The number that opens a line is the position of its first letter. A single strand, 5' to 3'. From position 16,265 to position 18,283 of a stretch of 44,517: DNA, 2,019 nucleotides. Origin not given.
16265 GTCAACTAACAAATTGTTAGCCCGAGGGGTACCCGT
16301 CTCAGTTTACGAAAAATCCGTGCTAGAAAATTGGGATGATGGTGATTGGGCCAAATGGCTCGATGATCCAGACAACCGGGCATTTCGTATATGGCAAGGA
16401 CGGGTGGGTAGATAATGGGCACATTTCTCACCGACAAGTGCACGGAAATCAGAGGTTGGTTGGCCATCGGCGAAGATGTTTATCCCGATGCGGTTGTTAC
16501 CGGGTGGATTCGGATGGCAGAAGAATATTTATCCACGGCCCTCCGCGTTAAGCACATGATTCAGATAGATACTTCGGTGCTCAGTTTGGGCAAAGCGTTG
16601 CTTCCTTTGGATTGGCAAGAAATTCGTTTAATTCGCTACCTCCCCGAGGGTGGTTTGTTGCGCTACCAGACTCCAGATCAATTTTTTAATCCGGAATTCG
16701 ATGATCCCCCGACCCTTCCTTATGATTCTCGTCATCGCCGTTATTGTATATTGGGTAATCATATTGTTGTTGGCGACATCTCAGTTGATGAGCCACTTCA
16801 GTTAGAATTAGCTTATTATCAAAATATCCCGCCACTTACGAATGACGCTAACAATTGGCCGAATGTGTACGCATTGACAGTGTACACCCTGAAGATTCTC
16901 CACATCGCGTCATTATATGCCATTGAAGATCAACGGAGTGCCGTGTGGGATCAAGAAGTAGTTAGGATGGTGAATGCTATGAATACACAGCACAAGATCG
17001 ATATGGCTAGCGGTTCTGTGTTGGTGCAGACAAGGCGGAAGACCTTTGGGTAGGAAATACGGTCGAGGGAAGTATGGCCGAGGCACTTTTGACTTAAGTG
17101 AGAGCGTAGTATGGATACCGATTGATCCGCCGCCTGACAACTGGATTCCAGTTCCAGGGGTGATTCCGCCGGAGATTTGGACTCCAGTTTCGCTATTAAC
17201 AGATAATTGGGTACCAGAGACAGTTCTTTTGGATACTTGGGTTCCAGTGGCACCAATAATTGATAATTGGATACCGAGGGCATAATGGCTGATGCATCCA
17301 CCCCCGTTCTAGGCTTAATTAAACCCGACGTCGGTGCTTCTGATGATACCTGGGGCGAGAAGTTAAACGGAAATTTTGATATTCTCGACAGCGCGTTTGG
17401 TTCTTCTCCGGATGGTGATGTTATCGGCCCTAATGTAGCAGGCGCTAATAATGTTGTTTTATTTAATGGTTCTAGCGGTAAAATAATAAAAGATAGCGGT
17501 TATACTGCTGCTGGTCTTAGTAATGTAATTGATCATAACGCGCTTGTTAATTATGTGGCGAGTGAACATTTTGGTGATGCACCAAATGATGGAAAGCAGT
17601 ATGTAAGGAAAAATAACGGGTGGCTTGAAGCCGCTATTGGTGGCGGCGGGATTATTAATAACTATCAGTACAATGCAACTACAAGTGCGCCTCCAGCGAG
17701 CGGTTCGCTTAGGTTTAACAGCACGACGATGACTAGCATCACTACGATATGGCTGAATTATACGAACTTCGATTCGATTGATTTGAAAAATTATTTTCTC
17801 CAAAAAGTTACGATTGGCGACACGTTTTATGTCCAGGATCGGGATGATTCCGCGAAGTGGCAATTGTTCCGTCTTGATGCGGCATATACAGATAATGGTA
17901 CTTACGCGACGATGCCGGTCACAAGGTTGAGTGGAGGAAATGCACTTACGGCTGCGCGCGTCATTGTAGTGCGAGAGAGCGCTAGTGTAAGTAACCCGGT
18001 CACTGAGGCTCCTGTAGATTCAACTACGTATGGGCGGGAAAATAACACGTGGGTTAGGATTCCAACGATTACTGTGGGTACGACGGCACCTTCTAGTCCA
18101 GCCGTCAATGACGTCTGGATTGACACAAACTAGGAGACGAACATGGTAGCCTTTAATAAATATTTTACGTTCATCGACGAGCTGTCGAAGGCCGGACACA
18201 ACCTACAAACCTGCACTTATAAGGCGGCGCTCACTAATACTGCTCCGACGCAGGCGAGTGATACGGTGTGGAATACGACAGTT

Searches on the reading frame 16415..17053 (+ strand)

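Call 91: search_protein_families(library=pfam, proteins=[window:16415-17053:+], max_evalue=0.01)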
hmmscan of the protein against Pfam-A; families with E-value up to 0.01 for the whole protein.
window:16415-17053:+ (212 aa): 1 family
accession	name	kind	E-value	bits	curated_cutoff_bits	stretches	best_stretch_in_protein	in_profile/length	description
PF24175.2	SU10_adaptor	-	1.6e-13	52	27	1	9-193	7-182/194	SU10 adaptor protein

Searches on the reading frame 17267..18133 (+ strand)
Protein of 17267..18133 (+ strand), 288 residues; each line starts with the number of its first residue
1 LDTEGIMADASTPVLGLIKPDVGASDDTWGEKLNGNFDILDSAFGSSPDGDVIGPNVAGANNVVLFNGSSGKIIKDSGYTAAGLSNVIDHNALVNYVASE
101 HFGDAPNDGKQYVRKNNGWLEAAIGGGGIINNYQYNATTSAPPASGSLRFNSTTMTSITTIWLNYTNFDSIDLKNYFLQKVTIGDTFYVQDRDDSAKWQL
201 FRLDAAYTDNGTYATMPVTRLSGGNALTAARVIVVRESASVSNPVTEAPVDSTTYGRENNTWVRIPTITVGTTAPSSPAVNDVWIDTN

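Call 91: search_protein_families(library=pfam, proteins=[window:17267-18133:+], max_evalue=0.01)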
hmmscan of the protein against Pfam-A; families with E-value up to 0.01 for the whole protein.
window:17267-18133:+ (288 aa): 1 family
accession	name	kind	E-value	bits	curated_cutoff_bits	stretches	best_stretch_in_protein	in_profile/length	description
PF07921.17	Fibritin_C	-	0.00022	21.7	21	0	96-122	64-90/93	Fibritin C-terminal region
